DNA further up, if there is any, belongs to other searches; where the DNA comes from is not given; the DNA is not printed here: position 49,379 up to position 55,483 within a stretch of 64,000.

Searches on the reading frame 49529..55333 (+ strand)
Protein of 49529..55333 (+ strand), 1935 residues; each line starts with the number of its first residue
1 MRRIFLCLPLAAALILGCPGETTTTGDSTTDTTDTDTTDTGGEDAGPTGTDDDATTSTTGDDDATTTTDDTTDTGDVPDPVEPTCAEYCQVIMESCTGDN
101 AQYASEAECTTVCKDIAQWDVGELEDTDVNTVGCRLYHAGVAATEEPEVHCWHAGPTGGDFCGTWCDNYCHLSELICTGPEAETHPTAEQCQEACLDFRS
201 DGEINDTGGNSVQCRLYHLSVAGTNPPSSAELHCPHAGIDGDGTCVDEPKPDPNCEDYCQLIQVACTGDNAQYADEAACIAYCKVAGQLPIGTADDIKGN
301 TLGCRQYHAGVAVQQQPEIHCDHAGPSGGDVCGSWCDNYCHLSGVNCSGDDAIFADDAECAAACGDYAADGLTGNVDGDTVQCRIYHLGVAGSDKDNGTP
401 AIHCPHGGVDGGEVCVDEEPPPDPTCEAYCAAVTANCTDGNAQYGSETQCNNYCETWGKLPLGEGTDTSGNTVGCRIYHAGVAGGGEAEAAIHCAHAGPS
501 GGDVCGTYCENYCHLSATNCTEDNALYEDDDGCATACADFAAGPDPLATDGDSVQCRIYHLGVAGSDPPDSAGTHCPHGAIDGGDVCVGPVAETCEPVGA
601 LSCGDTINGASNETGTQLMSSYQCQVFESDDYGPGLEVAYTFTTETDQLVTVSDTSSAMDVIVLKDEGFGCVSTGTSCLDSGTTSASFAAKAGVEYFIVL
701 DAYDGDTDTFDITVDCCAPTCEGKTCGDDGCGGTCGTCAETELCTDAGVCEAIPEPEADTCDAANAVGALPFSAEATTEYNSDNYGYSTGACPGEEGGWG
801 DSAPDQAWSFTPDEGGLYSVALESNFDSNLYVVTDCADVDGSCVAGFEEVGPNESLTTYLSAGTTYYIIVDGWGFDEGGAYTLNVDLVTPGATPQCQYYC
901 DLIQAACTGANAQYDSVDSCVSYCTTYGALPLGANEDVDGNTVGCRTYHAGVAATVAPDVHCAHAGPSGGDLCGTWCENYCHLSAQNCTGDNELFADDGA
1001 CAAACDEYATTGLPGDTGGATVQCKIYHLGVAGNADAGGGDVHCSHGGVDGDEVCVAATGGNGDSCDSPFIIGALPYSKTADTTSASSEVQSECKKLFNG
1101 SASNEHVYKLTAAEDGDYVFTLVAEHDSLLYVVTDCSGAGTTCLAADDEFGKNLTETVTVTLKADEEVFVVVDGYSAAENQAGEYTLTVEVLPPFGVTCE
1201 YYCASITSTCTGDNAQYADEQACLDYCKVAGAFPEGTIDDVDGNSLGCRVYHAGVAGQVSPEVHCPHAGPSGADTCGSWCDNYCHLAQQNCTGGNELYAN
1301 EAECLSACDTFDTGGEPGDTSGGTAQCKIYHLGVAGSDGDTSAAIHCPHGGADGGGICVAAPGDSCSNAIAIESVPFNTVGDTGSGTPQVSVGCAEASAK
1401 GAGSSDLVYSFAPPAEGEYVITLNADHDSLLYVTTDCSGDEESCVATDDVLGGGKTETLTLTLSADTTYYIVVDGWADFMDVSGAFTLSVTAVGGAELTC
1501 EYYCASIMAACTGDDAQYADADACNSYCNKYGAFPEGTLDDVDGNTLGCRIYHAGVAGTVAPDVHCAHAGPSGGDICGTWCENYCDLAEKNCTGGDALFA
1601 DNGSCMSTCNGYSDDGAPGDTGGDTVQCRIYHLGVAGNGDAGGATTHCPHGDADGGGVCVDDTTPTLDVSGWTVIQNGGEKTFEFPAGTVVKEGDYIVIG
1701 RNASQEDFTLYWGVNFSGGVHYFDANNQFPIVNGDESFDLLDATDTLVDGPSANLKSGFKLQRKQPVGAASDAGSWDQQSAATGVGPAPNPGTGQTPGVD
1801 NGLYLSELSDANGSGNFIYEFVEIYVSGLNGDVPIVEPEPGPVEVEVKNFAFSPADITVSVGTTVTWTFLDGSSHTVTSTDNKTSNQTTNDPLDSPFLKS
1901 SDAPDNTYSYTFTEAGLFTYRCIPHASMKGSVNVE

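Call 6: search_protein_families(library=pfam, proteins=[window:49529-55333:+], max_evalue=0.01)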
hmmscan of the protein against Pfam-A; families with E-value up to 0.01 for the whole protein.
window:49529-55333:+ (1935 aa): 5 families
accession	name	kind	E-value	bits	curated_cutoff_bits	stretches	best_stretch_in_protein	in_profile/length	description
PF00127.26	Copper-bind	-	7.2e-13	49.2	21.2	1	1844-1935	6-99/99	Copper binding proteins, plastocyanin/azurin family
PF00932.25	LTD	-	6.1e-06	27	34.3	1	1666-1749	34-103/109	Lamin Tail Domain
PF02928.21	zf-C5HC2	-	0.00086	20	22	0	507-523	2-18/54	C5HC2 zinc finger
PF07691.17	PA14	-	0.0016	18.7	24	0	1411-1471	54-114/147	PA14 domain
PF04151.21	PPC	-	0.009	17.3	25.9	1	1408-1475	4-70/70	Bacterial pre-peptidase C-terminal domain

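Call 16: search_protein_families(library=ncbifam, proteins=[window:49529-55333:+], max_evalue=0.1)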
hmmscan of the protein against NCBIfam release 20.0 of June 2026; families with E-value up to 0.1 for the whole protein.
window:49529-55333:+ (1935 aa): 4 families
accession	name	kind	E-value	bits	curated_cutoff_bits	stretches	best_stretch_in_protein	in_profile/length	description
TIGR03102.1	halo_cynanin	subfamily_domain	2.6e-12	46.8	93.8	1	1845-1935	32-115/115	halocyanin domain-containing protein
TIGR02657.1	amicyanin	equivalog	6.3e-11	42.5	110.2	1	1846-1935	2-83/83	amicyanin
TIGR02656.1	cyanin_plasto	equivalog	9.2e-10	38.8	87.85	1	1850-1934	12-98/99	plastocyanin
TIGR02375.1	pseudoazurin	equivalog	0.083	12.6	109.85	0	1850-1928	10-78/116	pseudoazurin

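Call 32: find_homologous_proteins(query=window:49529-55333:+, max_evalue=1e-10)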
Query window:49529-55333:+ (1935 aa): 46 proteins with E <= 1e-10 among 8000 candidates.
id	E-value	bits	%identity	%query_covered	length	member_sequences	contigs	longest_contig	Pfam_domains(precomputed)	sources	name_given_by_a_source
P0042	0.0e+0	4497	100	100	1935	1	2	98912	PF00127.27,PF00932.26,PF28386.1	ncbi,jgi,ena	-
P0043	0.0e+0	3270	46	47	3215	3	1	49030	PF28386.1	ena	-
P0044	0.0e+0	2734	46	56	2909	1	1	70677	PF04151.22,PF00127.27,PF13473.13,PF28386.1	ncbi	-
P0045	0.0e+0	2661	55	86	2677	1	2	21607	PF00932.26,PF28386.1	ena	-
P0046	0.0e+0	2361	54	47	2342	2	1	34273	PF28386.1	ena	-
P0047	0.0e+0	2283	51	47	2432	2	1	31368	PF04151.22,PF00932.26,PF28386.1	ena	-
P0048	0.0e+0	2073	53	85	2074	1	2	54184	PF28386.1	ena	-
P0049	0.0e+0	1886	51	47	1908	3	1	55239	PF28386.1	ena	-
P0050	0.0e+0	1847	59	27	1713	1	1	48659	PF28386.1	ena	-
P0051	0.0e+0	1826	58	27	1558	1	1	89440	PF28386.1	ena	-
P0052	0.0e+0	1800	58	26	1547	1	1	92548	PF28386.1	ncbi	ncbi:MAG: hypothetical protein AMXMBFR64_30450 [Myxococcales bacterium]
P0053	0.0e+0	1660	43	66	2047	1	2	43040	PF04151.22,PF28386.1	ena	-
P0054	0.0e+0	1451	54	30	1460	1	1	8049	PF03620.20,PF28386.1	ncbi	ncbi:MAG: hypothetical protein ACI9OJ_001582, partial [Myxococcota bacterium]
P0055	0.0e+0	1444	48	42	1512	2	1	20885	PF28386.1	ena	-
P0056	0.0e+0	1395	43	46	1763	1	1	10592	PF00932.26,PF28386.1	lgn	-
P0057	0.0e+0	1380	51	33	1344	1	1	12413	PF00932.26,PF28386.1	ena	-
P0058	0.0e+0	1369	41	39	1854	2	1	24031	PF28386.1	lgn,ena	-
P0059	0.0e+0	1168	54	31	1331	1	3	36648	PF28386.1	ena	-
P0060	0.0e+0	1120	53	10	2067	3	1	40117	PF04151.22,PF00127.27,PF00932.26,PF28386.1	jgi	-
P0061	0.0e+0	1117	46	42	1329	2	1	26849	PF28386.1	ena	-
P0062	0.0e+0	1116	41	14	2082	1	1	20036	PF00127.27,PF13473.13,PF28386.1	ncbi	-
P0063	0.0e+0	1033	50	30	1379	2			PF28386.1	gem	-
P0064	0.0e+0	1030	41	43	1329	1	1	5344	PF28386.1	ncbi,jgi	ncbi:MAG: hypothetical protein ACI9OJ_003241 [Myxococcota bacterium]|jgi:hypothetical protein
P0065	1.4e-293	996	46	41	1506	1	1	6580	PF28386.1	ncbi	ncbi:MAG: hypothetical protein ACI9WU_002363, partial [Myxococcota bacterium]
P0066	3.4e-289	981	41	42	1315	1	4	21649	PF28386.1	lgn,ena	-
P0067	2.2e-253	863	39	27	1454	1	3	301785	PF00127.27,PF28386.1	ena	-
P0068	2.6e-222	760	46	27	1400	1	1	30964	PF00534.27,PF00932.26,PF25914.1,PF28386.1,PF13692.13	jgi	jgi:hypothetical protein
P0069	3.6e-201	689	36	31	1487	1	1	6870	PF00231.25,PF28386.1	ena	-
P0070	1.9e-170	588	43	25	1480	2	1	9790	PF01152.28,PF28386.1,PF23951.2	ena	-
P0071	4.4e-169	583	29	67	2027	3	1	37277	PF28386.1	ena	-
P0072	4.0e-162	560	37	33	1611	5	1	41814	PF00932.26,PF28386.1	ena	-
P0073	1.4e-156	542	39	24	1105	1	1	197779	PF28386.1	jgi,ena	-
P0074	4.8e-152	526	35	24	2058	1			PF28386.1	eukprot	eukprot:m.102203 g.102203 ORF g.102203 m.102203 type:complete len:2059 (-) comp27392_c1_seq4:256-643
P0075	8.6e-117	410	42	20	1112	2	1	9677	PF28386.1,PF13620.13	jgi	jgi:hypothetical protein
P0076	9.0e-110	386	43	20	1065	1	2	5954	PF28386.1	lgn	-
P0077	4.7e-107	377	47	18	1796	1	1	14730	PF00526.24,PF00932.26,PF28386.1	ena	-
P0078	1.8e-105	372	40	26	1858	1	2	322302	PF00526.24,PF00932.26,PF28386.1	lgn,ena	-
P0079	1.7e-104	369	40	26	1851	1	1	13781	PF00526.24,PF00932.26,PF28386.1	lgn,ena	-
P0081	1.5e-101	359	38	21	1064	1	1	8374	PF28386.1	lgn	-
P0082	1.6e-97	346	40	20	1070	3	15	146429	PF28386.1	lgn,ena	-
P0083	2.8e-86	308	40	25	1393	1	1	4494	PF13948.12,PF28386.1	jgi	jgi:cysteine-rich repeat protein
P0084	5.5e-80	288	35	24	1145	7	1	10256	PF28386.1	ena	-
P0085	1.8e-78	283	33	27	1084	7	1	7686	PF28386.1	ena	-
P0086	8.5e-61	224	39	22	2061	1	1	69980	PF04151.22,PF28386.1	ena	-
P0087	1.4e-13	67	31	8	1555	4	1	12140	PF04151.22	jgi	-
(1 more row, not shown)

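Call 37: find_encoding_contigs(protein=P0042, flank=10000, max_places=3)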
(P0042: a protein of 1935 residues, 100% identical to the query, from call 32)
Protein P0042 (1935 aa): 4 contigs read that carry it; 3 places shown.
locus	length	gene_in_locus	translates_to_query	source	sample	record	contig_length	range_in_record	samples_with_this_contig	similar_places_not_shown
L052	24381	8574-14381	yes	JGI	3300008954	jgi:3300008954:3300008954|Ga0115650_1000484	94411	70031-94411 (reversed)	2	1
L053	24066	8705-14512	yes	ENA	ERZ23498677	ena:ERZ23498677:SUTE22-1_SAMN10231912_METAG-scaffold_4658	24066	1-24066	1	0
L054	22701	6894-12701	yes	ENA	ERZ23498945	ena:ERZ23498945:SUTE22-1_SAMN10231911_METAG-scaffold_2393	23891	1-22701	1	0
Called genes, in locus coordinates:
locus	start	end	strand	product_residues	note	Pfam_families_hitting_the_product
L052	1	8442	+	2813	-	?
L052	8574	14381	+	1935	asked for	PF28386:BfoA_C, PF00932:LTD (weak), PF00127:Copper-bind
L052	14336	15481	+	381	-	PF01266:DAO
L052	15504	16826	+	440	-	PF18483:Lectin_L-type_dom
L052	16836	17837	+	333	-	-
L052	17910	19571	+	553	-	PF00501:AMP-binding, PF23562:AMP-binding_C_3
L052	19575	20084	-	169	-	-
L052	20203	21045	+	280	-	PF00248:Aldo_ket_red (weak)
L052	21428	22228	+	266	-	PF02195:ParB_N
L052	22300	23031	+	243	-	PF00535:Glycos_transf_2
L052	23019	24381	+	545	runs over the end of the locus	PF13522:GATase_6, PF13537:GATase_7, PF00733:Asn_synthase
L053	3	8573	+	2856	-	?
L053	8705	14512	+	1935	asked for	PF28386:BfoA_C, PF00932:LTD (weak), PF00127:Copper-bind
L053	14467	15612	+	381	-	PF01266:DAO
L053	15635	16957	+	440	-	PF18483:Lectin_L-type_dom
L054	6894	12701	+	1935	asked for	PF28386:BfoA_C, PF00932:LTD (weak), PF00127:Copper-bind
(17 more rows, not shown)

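Call 55: search_protein_families(library=pfam, proteins=[P0070, P0067, P0060, P0062], max_evalue=0.001)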
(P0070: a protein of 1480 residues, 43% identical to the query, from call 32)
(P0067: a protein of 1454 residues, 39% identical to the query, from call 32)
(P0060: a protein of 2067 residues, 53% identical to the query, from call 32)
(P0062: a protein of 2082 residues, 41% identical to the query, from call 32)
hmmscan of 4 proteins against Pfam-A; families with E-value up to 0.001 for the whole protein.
P0070 (1480 aa): 3 families
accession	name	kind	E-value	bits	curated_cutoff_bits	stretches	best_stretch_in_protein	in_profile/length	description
PF23951.1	DUF7282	-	9.2e-81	267.8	27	5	36-139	1-108/112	Domain of unknown function (DUF7282)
PF01152.27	Bac_globin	-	4e-09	37.1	21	1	1103-1228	1-119/121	Bacterial-like globin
PF06283.17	ThuA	-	5e-05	24.1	33.4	0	556-606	62-119/209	Trehalose utilisation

P0067 (1454 aa): 1 family
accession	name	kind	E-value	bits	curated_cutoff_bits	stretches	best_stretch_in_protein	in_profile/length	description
PF00127.26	Copper-bind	-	3.6e-07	30.9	21.2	1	1374-1453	11-99/99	Copper binding proteins, plastocyanin/azurin family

P0060 (2067 aa): 4 families
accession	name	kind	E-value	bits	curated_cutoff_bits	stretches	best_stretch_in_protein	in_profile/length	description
PF00127.26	Copper-bind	-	1.5e-14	54.6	21.2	1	1980-2067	5-99/99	Copper binding proteins, plastocyanin/azurin family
PF04151.21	PPC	-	5.6e-08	34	25.9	1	843-901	12-70/70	Bacterial pre-peptidase C-terminal domain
PF00932.25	LTD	-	3.3e-06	27.9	34.3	1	1813-1898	35-103/109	Lamin Tail Domain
PF13473.12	Cupredoxin_1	-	5.3e-05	23.6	27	1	1973-2066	16-104/104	Cupredoxin-like domain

P0062 (2082 aa): 3 families
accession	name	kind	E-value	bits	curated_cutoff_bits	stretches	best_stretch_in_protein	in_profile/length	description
PF00127.26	Copper-bind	-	2.4e-12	47.5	21.2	1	1996-2082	6-99/99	Copper binding proteins, plastocyanin/azurin family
PF13473.12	Cupredoxin_1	-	5.5e-06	26.8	27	1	1990-2081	18-104/104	Cupredoxin-like domain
PF07691.17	PA14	-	0.00014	22.1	24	0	1372-1429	54-114/147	PA14 domain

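Call 74: list_cluster_members(proteins=[P0042, P0044, P0060, P0062, P0067, P0070])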
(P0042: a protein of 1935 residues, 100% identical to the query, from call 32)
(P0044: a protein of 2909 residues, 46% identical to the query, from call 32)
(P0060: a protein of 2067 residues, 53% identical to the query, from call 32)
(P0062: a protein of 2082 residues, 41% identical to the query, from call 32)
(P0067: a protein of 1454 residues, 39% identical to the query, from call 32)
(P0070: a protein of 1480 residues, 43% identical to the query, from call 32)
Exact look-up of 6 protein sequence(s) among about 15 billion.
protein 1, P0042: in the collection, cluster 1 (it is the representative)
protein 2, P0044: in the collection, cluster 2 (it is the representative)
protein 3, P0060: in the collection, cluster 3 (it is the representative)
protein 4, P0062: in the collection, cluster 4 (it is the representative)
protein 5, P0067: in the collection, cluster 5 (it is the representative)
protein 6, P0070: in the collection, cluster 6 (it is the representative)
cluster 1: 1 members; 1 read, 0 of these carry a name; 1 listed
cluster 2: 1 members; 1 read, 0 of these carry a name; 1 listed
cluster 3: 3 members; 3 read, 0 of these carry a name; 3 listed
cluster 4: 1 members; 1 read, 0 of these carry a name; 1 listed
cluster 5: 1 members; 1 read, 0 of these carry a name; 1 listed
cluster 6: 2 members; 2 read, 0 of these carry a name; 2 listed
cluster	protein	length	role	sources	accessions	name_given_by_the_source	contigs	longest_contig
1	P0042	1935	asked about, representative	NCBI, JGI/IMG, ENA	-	-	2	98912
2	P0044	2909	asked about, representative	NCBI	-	-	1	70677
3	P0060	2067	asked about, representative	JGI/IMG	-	-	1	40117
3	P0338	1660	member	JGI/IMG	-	-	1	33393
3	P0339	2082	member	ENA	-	-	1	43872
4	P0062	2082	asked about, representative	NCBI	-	-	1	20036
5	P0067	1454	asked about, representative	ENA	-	-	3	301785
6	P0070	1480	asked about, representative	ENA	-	-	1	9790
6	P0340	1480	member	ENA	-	-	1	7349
